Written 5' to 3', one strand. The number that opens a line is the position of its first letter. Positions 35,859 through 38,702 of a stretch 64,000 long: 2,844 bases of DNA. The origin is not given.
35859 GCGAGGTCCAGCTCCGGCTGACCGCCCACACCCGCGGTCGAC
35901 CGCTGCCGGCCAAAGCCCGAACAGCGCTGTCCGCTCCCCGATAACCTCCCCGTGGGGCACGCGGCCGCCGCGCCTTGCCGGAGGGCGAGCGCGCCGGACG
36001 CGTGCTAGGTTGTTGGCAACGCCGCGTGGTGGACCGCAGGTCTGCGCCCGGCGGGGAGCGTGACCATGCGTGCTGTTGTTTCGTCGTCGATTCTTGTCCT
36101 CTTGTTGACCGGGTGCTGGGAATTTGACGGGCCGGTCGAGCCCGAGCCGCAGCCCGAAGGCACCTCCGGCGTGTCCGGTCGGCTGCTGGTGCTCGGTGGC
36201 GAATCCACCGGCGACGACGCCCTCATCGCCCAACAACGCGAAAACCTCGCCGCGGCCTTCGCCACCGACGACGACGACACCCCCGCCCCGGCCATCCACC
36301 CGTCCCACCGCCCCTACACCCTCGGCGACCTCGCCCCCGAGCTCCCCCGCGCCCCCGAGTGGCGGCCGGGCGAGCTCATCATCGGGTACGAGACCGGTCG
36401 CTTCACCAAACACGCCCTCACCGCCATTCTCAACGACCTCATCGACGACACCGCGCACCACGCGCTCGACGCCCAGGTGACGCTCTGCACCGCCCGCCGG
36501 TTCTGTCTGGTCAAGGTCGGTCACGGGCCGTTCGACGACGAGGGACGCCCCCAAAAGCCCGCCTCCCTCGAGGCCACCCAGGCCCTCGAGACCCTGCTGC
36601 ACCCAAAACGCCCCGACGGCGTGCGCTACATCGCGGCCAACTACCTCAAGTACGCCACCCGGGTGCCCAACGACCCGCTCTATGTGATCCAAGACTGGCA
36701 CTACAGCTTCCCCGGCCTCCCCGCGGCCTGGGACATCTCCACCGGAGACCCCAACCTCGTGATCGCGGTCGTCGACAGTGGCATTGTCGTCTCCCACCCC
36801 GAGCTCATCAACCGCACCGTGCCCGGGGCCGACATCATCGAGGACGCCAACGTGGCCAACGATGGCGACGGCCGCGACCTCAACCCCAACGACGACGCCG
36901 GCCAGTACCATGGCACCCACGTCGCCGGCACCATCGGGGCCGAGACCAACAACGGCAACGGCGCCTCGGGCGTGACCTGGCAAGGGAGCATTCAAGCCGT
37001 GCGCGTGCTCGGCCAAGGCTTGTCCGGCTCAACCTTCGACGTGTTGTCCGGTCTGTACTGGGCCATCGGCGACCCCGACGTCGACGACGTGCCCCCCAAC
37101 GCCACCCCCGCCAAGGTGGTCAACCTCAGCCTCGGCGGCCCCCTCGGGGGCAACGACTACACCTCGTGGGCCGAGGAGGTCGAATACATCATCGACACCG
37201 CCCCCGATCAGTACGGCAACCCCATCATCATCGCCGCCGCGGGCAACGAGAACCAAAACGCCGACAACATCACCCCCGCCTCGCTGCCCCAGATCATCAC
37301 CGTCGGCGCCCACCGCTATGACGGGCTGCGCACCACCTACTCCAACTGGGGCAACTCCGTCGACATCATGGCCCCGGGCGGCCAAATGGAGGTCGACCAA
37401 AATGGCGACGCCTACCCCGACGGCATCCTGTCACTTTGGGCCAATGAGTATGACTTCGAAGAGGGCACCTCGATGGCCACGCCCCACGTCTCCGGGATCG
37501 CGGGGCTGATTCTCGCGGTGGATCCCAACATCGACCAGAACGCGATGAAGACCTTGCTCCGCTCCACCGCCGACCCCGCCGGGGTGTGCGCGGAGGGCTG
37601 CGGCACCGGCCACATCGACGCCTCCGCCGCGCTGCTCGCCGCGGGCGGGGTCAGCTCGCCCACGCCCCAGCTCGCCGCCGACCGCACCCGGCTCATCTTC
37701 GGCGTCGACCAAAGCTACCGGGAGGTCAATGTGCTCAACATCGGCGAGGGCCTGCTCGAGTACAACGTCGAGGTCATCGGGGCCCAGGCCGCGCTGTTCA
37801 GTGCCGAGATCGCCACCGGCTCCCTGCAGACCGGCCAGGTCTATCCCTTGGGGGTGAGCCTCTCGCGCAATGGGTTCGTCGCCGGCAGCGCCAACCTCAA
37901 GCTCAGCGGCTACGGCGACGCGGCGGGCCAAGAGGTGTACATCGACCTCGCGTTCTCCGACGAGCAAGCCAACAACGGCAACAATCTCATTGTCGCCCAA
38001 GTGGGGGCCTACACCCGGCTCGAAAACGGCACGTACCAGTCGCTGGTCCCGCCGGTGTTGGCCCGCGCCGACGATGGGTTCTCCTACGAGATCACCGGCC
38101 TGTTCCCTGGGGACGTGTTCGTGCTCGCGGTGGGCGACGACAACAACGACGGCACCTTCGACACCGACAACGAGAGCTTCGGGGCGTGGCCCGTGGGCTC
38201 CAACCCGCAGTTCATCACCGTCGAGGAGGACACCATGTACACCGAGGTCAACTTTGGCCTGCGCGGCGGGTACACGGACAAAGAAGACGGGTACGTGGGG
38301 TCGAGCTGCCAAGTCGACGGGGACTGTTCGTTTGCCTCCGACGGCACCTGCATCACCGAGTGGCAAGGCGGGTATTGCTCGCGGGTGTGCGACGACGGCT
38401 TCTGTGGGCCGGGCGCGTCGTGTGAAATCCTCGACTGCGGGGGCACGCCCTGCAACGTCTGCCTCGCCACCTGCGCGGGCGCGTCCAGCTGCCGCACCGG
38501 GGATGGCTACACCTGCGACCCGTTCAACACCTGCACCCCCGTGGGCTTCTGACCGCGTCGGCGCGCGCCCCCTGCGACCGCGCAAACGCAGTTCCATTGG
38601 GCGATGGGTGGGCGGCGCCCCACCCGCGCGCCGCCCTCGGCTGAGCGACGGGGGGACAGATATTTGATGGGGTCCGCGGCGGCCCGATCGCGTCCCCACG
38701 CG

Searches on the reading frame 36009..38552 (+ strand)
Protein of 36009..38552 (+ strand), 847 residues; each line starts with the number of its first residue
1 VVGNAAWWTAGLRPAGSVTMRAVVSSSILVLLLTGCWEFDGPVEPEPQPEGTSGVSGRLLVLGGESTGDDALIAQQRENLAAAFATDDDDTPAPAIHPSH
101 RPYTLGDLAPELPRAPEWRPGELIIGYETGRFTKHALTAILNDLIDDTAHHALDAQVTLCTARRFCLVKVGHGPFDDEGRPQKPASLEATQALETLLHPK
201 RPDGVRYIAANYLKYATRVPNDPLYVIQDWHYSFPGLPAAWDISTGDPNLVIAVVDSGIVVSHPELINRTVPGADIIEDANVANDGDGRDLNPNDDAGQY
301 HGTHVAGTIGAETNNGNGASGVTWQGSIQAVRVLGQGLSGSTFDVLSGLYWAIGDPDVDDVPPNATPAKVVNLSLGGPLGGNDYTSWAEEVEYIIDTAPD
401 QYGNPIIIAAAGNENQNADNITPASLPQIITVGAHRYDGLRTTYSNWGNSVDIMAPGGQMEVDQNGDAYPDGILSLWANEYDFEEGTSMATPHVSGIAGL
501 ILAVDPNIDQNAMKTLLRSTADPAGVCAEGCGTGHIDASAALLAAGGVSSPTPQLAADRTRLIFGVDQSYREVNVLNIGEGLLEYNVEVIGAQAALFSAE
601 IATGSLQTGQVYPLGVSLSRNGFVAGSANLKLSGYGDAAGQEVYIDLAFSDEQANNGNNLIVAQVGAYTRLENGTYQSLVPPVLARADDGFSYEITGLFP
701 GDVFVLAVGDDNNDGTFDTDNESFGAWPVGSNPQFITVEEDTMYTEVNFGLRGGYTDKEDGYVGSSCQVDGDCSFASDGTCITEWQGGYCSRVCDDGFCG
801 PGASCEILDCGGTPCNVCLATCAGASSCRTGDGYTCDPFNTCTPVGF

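Call 46: search_protein_families(library=pfam, proteins=[window:36009-38552:+], max_evalue=10)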
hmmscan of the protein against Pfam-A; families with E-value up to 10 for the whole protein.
window:36009-38552:+ (847 aa): 1 family
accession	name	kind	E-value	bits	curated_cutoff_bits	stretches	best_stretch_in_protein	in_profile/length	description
PF00082.27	Peptidase_S8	-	9e-47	160.2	21.8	1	249-523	3-275/288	Subtilase family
